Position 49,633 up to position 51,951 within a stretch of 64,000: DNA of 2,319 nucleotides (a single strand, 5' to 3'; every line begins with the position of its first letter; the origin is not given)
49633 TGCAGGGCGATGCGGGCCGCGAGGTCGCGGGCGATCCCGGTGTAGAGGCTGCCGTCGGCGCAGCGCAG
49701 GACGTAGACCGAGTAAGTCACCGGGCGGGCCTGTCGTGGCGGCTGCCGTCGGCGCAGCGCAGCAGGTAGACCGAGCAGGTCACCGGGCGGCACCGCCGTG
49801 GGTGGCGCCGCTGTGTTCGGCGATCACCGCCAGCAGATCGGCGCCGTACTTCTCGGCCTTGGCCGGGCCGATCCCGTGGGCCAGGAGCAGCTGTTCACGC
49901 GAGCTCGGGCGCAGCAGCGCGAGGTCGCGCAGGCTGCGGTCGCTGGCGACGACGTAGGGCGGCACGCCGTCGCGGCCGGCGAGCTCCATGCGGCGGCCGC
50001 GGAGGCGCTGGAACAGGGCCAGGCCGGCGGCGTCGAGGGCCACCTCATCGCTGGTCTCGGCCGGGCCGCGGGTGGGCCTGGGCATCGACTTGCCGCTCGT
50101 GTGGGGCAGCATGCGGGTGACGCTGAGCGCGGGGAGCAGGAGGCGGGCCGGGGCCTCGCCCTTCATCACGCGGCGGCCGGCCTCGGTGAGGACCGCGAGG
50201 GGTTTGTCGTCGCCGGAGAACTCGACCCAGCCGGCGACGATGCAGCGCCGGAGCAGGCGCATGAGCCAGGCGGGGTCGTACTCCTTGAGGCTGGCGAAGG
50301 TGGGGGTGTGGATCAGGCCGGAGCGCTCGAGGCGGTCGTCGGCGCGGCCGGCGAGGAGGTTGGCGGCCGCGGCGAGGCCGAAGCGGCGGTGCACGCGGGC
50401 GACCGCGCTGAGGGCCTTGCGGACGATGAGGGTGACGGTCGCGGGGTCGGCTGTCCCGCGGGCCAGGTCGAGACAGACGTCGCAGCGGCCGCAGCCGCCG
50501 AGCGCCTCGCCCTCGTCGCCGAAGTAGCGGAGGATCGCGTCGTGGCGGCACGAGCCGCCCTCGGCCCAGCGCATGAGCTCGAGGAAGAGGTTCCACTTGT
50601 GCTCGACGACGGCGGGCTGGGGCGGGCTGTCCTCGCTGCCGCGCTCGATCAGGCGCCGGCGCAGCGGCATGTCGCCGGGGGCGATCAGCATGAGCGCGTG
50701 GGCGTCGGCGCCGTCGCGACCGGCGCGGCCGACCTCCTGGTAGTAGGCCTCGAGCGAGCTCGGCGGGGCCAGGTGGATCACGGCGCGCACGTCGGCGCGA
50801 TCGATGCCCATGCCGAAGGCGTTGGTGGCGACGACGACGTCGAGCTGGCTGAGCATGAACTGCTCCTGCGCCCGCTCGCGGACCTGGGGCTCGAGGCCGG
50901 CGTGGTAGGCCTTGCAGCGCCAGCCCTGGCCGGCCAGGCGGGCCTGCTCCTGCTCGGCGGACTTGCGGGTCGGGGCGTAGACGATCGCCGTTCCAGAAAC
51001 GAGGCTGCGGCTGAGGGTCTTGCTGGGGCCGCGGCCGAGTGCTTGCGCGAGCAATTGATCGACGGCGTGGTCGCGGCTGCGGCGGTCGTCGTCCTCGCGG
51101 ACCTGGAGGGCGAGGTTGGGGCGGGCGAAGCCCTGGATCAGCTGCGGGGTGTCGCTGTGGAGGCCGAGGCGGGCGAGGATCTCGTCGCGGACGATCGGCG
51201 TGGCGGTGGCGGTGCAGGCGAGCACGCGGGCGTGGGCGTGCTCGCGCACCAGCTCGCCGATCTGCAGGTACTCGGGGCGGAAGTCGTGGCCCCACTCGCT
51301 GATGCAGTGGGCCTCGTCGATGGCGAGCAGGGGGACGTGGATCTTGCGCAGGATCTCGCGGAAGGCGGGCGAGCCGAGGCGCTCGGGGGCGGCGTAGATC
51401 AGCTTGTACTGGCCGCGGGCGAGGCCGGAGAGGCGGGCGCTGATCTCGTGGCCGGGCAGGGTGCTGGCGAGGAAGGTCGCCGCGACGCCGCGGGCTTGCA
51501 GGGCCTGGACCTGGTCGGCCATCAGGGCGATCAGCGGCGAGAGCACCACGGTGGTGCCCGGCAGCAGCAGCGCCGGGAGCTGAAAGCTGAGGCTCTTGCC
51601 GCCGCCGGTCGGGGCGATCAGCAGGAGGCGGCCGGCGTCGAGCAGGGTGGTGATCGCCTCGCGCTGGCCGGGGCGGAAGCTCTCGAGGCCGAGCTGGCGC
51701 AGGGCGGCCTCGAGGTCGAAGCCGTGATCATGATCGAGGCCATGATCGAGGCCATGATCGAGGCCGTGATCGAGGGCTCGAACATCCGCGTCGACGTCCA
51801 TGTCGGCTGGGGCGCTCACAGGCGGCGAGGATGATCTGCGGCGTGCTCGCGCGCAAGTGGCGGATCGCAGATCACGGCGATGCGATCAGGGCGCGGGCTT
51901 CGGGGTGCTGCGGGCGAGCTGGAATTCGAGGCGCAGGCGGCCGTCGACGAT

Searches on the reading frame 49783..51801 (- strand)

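Call 83: search_protein_families(library=pfam, proteins=[window:49783-51801:-], max_evalue=0.0001)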
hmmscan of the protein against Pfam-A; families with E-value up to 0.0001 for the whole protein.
window:49783-51801:- (673 aa): 5 families
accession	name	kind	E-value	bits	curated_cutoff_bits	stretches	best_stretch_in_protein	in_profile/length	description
PF00270.35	DEAD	-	2.7e-27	96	26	1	43-201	1-161/167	DEAD/DEAH box helicase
PF00271.37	Helicase_C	-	1e-18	68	23.5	1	269-364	15-110/110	Helicase conserved C-terminal domain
PF00570.28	HRDC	-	3.6e-18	65.7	23.8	1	594-660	2-68/68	HRDC domain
PF09382.16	RQC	-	1.6e-14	54.1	23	1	456-554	7-105/114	RQC domain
PF16124.10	RecQ_Zn_bind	-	3e-09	37.9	25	1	376-444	2-66/66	RecQ zinc-binding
